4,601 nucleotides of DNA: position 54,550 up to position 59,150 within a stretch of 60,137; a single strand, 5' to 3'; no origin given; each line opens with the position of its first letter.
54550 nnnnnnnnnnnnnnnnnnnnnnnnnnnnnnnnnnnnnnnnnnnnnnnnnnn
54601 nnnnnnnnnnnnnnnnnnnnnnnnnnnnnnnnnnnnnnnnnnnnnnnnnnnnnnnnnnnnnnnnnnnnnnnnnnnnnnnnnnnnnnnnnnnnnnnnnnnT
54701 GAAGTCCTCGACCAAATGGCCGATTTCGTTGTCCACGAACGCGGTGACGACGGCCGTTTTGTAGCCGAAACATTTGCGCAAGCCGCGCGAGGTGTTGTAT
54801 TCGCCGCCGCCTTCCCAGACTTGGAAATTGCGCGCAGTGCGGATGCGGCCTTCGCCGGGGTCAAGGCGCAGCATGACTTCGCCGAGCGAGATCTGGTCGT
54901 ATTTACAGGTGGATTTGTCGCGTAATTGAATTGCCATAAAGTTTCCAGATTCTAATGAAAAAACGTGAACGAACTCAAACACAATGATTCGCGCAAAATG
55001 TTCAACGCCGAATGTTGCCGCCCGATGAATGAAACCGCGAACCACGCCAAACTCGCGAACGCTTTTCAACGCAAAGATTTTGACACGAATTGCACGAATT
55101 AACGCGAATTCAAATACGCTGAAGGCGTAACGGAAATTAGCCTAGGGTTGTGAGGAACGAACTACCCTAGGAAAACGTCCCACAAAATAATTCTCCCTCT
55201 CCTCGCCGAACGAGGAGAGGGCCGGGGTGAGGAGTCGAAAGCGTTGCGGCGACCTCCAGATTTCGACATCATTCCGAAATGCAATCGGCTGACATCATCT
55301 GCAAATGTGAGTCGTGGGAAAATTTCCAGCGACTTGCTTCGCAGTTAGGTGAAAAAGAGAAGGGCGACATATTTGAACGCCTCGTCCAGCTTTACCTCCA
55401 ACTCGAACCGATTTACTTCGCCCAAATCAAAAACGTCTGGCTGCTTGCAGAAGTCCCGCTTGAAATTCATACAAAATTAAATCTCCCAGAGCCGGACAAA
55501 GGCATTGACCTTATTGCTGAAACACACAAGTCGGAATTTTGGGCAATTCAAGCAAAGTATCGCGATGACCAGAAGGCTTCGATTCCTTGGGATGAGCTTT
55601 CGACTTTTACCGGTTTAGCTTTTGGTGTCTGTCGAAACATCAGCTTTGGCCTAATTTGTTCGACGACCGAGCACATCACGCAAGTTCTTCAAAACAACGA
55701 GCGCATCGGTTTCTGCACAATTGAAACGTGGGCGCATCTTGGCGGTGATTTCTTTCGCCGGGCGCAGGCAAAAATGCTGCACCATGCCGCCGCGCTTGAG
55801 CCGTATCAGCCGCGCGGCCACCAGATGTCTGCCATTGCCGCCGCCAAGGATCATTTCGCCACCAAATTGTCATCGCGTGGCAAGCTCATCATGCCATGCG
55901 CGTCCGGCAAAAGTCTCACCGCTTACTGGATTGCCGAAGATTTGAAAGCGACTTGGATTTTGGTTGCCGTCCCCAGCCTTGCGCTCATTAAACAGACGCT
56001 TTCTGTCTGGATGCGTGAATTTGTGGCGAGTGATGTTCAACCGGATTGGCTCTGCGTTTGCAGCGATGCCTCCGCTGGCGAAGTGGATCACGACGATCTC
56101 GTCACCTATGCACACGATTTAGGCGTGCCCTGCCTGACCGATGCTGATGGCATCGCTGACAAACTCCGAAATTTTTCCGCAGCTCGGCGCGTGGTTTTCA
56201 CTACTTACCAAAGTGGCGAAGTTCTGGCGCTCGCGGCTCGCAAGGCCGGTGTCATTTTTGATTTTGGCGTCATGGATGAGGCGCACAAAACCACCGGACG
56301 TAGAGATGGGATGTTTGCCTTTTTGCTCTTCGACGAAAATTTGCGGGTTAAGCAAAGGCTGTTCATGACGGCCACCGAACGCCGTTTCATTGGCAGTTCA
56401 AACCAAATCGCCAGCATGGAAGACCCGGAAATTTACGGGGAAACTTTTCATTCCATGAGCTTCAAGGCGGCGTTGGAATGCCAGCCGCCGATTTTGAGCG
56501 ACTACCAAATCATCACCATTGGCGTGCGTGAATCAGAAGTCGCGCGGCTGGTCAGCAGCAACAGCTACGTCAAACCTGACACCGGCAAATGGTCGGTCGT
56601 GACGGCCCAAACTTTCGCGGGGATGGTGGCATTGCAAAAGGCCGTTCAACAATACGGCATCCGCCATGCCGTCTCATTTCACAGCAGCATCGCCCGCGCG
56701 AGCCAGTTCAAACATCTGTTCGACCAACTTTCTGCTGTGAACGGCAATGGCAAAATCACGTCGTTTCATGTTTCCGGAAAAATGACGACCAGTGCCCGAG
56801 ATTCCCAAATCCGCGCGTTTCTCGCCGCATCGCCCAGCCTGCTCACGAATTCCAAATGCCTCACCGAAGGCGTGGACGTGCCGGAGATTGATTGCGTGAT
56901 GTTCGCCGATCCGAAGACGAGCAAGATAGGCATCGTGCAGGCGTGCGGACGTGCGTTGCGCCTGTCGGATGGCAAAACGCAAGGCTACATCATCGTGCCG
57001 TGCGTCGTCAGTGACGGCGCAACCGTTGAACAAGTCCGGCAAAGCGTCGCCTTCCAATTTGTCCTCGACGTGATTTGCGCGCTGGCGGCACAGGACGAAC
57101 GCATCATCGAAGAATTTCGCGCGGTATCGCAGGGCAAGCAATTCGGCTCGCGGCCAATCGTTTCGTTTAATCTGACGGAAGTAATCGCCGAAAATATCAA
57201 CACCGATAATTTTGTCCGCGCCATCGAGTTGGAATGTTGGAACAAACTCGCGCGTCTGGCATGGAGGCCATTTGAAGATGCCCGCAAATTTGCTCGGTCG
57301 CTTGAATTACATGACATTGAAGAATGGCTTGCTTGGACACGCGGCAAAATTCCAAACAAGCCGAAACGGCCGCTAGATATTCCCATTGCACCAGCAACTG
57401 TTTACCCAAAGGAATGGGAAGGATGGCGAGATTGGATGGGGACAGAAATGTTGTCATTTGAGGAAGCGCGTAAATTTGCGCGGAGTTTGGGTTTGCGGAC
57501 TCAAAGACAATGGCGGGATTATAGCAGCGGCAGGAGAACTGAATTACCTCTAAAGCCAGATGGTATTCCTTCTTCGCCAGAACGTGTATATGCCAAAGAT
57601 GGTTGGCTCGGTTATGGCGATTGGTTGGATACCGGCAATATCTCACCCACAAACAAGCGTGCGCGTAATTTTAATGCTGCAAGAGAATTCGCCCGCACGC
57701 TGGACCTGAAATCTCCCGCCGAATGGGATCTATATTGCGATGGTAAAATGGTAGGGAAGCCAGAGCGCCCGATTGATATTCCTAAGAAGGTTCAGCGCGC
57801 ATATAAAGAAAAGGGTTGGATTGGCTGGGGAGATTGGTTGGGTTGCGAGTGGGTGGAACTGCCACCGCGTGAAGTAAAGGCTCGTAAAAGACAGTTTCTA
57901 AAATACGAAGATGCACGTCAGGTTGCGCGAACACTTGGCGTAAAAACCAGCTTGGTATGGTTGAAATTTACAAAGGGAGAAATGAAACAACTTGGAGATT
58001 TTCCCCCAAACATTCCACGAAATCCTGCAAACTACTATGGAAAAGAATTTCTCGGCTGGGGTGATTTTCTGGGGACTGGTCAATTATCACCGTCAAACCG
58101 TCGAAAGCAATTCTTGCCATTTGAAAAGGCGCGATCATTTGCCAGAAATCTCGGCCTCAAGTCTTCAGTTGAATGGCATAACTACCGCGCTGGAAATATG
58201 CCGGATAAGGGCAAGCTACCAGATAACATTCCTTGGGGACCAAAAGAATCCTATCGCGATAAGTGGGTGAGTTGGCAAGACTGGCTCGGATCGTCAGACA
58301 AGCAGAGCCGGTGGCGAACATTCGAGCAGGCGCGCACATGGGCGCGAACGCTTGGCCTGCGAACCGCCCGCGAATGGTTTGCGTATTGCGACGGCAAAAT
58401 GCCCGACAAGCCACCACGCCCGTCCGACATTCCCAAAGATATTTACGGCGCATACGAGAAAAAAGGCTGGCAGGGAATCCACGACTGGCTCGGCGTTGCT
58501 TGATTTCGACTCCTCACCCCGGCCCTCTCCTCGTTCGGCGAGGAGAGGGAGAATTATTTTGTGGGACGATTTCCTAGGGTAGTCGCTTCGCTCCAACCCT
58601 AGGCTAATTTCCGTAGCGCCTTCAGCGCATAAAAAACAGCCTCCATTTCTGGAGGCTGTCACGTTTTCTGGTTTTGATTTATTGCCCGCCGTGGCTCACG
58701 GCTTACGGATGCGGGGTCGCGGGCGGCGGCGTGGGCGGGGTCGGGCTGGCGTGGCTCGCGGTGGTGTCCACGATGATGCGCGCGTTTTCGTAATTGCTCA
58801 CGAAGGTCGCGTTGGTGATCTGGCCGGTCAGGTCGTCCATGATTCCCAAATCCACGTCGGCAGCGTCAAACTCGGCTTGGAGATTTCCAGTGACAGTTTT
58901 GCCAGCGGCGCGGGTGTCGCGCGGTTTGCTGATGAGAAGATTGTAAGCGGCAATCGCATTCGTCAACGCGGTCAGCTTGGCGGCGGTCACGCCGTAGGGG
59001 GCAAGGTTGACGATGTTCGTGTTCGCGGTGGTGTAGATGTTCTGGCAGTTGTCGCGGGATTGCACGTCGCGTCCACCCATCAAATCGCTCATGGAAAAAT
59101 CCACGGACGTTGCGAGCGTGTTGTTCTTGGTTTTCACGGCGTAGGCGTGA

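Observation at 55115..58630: Nuclease-helicase gene bracketed exactly by ~125-bp inverted repeats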

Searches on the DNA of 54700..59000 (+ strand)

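Call 9: search_rna_families(source=window, start=54700, end=59000, threshold=evalue, max_evalue=1)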
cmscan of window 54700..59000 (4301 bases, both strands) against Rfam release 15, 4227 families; matches with E-value up to 1: 4.
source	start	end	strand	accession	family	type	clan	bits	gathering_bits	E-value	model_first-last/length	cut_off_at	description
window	55115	55171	-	RF01687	Acido-Lenti-1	Gene; sRNA;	-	30.5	37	0.00035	1-46/46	no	Acido-Lenti-1 RNA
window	58630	58683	-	RF01859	Phe_leader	Cis-reg; leader;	-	27.8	55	0.12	1-125/125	no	Phenylalanine leader peptide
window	58767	58834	-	RF01933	bxd_5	Gene; lncRNA;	-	17.6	50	0.64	1-57/57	no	Bithoraxoid conserved region 5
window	55804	55843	-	RF00223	IRES_Bip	Cis-reg; IRES;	-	13.6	40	0.48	1-263/263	no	bip internal ribosome entry site (IRES)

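Call 10: search_rna_families(source=window, start=55080, end=55280, threshold=evalue, max_evalue=10, show_alignments=3)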
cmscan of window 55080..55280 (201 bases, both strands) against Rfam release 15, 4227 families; matches with E-value up to 10: 7.
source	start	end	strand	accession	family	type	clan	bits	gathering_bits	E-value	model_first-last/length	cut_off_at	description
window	55115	55171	-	RF01687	Acido-Lenti-1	Gene; sRNA;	-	30.5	37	1.6e-05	1-46/46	no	Acido-Lenti-1 RNA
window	55180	55232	-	RF00736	mir-320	Gene; miRNA;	-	17.8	55.5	0.098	1-76/76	no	mir-320 microRNA precursor family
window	55116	55240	+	RF02204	WT1-AS_2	Gene; lncRNA;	-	15.3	45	0.49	1-137/137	no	WT1 antisense RNA conserved region 2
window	55091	55188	+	RF03048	RAGATH-20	Gene; sRNA;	-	14.5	101.4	4.3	1-102/102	no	RAGATH-20 RNA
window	55194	55236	-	RF03147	RAGATH-10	Gene; sRNA;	-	12.3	41.2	8.1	1-82/82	no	RAGATH-10 RNA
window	55169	55280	+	RF02156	NPPA-AS1_1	Gene; lncRNA;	-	11.8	45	3.5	1-119/176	3'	NPPA antisense RNA 1 conserved region 1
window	55159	55220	-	RF01762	whalefall-1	Gene; sRNA;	-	9.9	37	7.4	4-45/56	no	Whalefall-1 RNA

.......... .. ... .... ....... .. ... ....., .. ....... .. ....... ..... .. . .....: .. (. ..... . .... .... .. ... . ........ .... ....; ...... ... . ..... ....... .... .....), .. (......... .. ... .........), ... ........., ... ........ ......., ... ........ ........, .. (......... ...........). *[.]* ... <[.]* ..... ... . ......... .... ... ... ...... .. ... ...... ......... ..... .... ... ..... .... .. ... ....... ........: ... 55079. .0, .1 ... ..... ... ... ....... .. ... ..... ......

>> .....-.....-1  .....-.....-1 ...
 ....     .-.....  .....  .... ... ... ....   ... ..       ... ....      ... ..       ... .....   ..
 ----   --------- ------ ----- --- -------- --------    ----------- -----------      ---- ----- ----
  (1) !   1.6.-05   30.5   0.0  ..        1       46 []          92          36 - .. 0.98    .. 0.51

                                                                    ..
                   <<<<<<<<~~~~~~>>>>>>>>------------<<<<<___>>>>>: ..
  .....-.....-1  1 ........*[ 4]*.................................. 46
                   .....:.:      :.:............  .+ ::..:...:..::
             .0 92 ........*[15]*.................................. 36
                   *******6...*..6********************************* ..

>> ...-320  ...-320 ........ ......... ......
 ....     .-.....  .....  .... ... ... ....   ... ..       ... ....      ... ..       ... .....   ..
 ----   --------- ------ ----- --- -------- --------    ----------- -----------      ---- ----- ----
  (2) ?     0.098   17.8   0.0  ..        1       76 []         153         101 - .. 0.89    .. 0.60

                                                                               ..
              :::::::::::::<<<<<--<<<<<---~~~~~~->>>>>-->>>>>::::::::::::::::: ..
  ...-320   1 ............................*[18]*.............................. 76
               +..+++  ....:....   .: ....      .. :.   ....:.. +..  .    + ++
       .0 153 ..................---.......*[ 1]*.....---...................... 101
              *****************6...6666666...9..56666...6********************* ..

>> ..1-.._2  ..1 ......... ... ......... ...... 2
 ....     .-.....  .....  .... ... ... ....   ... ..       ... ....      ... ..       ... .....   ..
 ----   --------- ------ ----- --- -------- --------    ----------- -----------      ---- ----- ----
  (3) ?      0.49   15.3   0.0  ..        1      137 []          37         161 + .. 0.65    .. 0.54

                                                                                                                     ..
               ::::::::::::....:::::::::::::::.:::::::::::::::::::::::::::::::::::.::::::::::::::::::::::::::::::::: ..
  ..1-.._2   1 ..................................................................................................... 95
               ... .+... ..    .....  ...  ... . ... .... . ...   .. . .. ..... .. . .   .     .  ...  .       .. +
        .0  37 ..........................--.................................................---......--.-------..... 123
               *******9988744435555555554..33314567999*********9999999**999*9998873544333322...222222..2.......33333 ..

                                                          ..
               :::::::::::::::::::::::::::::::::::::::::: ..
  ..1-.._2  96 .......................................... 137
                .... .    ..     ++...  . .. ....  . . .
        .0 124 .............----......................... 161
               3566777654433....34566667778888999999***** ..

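Call 11: search_rna_families(source=window, start=58480, end=58680, threshold=evalue, max_evalue=10, show_alignments=3)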
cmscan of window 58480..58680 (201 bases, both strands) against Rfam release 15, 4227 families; matches with E-value up to 10: 14.
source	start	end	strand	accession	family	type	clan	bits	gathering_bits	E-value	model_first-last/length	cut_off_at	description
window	58573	58629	+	RF01687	Acido-Lenti-1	Gene; sRNA;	-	29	37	4.1e-05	1-46/46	no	Acido-Lenti-1 RNA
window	58630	58680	-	RF01859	Phe_leader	Cis-reg; leader;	-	28.1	55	0.0049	72-125/125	5'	Phenylalanine leader peptide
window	58630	58680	-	RF00368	sroB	Gene; sRNA;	-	20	44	2.4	21-83/83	5'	sroB RNA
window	58512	58564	+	RF00736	mir-320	Gene; miRNA;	-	17.8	55.5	0.098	1-76/76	no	mir-320 microRNA precursor family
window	58630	58680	-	RF02356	BjrC1505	Gene; sRNA;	-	16.7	50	0.4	64-140/140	5'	Alphaproteobacterial sRNA BjrC1505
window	58633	58659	+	RF01859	Phe_leader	Cis-reg; leader;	-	16.2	55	2.1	93-119/125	no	Phenylalanine leader peptide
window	58510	58551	-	RF01762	whalefall-1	Gene; sRNA;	-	15.1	37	0.16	1-56/56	no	Whalefall-1 RNA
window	58626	58680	-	RF02969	DUF3800-I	Gene; sRNA;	-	14.6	44.2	6.5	62-115/115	5'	DUF3800-I RNA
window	58518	58551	-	RF03520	mir-3059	Gene; miRNA;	-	13.1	88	5.7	1-59/59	no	mir-3059 microRNA precursor family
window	58480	58522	-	RF02337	GlsR8_miR10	Gene; snRNA; snoRNA; CD-box;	-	12.8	100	4.4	1-44/70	3'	Giardia snoRNA GlsR8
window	58521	58570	+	RF01762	whalefall-1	Gene; sRNA;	-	12.7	37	0.93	1-56/56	no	Whalefall-1 RNA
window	58639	58656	-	RF03013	nadA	Gene; sRNA;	-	11.2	37.5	8.4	1-62/62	no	nadA riboswitch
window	58640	58671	-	RF01962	RMST_1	Gene; lncRNA;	-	10.2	40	3.9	29-61/61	no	Rhabdomyosarcoma 2 associated transcript conserved region 1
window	58638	58667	-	RF01952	SOX2OT_exon2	Gene; lncRNA;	-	9.8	45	5.4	1-69/69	no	SOX2 overlapping transcript exon 2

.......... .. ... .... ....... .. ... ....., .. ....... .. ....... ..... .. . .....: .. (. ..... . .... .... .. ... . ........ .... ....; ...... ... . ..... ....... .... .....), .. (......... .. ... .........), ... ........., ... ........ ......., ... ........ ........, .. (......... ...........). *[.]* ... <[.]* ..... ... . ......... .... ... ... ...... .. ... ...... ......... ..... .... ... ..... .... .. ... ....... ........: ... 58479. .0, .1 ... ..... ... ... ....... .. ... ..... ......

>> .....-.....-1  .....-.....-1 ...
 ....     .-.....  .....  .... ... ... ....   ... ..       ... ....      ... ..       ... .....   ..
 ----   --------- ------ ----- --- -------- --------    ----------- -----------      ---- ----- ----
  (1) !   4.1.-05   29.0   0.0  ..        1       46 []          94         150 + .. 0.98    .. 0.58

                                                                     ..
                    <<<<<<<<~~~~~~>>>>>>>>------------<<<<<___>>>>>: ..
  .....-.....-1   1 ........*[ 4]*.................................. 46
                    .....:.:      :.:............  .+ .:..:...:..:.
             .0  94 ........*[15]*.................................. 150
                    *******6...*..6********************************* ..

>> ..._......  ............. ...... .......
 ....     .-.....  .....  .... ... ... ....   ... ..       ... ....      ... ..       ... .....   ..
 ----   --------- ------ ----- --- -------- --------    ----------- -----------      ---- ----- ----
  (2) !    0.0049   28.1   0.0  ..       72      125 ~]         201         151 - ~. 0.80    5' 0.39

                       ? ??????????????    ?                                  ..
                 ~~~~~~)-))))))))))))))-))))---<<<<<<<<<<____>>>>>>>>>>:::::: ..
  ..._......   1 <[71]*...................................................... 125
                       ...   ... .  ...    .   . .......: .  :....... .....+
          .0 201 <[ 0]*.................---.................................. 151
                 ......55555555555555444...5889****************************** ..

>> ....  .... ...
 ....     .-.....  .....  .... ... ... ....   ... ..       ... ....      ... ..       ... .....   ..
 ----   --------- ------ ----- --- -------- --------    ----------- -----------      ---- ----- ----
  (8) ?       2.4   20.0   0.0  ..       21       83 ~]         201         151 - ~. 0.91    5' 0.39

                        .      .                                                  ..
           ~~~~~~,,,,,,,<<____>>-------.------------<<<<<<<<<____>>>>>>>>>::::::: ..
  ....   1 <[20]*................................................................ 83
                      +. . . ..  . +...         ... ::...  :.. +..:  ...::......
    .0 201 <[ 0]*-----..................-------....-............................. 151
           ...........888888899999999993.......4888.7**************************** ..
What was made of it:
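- On Rfam RF01687 Acido-Lenti-1: The window arms score 30.5 and 29.0 bits, with E 1.6e-5 and 4.1e-5 on 201-nt searches (calls 10, 11). The only departure is a 15-nt loop in place of 4 nt (calls 10, 11).
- Both window arms hit RF01687 (calls 9-11).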

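Call 63: search_rna_families(sources=[L131, L128, L214, L033, L027, L020, L010, L028, L111, L118, L078, L076, L035, L034, L069, L047, L074, L165, L135, L176], threshold=gathering)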
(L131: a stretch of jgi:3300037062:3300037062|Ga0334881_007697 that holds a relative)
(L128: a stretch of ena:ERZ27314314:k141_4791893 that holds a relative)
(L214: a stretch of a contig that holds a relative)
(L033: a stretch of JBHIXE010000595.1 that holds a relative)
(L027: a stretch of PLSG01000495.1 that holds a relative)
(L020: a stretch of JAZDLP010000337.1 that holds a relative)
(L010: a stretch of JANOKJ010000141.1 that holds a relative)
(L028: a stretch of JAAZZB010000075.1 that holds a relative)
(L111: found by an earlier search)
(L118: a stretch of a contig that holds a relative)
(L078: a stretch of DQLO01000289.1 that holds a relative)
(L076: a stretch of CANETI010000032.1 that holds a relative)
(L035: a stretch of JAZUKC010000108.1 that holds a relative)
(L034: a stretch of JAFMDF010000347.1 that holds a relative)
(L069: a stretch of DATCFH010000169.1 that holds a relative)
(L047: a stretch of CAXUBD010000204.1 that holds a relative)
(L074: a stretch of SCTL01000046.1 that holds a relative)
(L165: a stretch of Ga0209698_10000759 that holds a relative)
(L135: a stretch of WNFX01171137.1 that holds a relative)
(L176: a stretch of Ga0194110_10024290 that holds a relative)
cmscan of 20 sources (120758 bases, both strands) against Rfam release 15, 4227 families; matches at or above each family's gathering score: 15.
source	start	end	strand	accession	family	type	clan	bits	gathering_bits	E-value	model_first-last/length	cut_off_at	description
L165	7355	7427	-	RF00005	tRNA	Gene; tRNA;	CL00001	72.7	29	1e-13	1-71/71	no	tRNA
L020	3123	3168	-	RF01687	Acido-Lenti-1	Gene; sRNA;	-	61.8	37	3.1e-11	1-46/46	no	Acido-Lenti-1 RNA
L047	4120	4204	+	RF00005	tRNA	Gene; tRNA;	CL00001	58.1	29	1.1e-09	1-71/71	no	tRNA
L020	4258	4303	-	RF01687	Acido-Lenti-1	Gene; sRNA;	-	53.7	37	4.9e-09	1-46/46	no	Acido-Lenti-1 RNA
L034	3728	3773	+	RF01687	Acido-Lenti-1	Gene; sRNA;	-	51.1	37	2.5e-08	1-46/46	no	Acido-Lenti-1 RNA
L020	3717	3762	+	RF01687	Acido-Lenti-1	Gene; sRNA;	-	49.9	37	5.4e-08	1-46/46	no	Acido-Lenti-1 RNA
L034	3579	3624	-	RF01687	Acido-Lenti-1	Gene; sRNA;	-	48.5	37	1.3e-07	1-46/46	no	Acido-Lenti-1 RNA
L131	3626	3670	+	RF01687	Acido-Lenti-1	Gene; sRNA;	-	48.2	37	1.5e-07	1-46/46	no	Acido-Lenti-1 RNA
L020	3845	3890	+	RF01687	Acido-Lenti-1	Gene; sRNA;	-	44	37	2.1e-06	1-46/46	no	Acido-Lenti-1 RNA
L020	3781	3826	+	RF01687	Acido-Lenti-1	Gene; sRNA;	-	43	37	3.9e-06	1-46/46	no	Acido-Lenti-1 RNA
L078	242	286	-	RF01687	Acido-Lenti-1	Gene; sRNA;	-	41.8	37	8.2e-06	1-46/46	no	Acido-Lenti-1 RNA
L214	2304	2348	-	RF01687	Acido-Lenti-1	Gene; sRNA;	-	40.9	37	1.4e-05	1-46/46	no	Acido-Lenti-1 RNA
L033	165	209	+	RF01687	Acido-Lenti-1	Gene; sRNA;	-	39.3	37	4.1e-05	1-46/46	no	Acido-Lenti-1 RNA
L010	4146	4190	+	RF01687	Acido-Lenti-1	Gene; sRNA;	-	38.7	37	6e-05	1-46/46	no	Acido-Lenti-1 RNA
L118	158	202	-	RF01687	Acido-Lenti-1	Gene; sRNA;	-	37.7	37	0.00011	1-46/46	no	Acido-Lenti-1 RNA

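Call 92: search_rna_families(sources=[L255, L257, L130, L253, L160, L188, L136, L173, L249, L239, L183, L234], threshold=gathering)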
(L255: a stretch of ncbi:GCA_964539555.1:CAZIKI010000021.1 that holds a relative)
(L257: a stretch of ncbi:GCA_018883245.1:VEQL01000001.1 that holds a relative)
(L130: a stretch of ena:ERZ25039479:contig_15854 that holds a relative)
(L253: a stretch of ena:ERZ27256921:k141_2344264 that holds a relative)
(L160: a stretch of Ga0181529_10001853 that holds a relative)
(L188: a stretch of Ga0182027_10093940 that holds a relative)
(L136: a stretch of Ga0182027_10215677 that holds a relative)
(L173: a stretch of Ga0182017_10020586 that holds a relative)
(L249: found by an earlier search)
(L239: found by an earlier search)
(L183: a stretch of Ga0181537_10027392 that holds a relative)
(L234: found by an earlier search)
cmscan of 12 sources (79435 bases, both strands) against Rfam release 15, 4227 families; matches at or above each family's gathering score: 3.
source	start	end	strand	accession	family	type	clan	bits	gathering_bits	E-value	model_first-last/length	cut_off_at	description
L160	5454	5499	+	RF01687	Acido-Lenti-1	Gene; sRNA;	-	48.2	37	1e-07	1-46/46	no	Acido-Lenti-1 RNA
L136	2017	2062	+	RF01687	Acido-Lenti-1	Gene; sRNA;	-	48.2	37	1e-07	1-46/46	no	Acido-Lenti-1 RNA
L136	1864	1909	-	RF01687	Acido-Lenti-1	Gene; sRNA;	-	44.4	37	1.1e-06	1-46/46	no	Acido-Lenti-1 RNA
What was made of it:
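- On Rfam RF01687 Acido-Lenti-1: Corresponding arms in L131, L160 and L214 score 48.2, 48.2 and 40.9 bits (calls 63, 92).
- The corresponding 3' arms of helicase cassettes L131 and L160, and the 5' arm of L214, pass Rfam's cut-off at 48.2, 48.2 and 40.9 bits (calls 63, 92).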
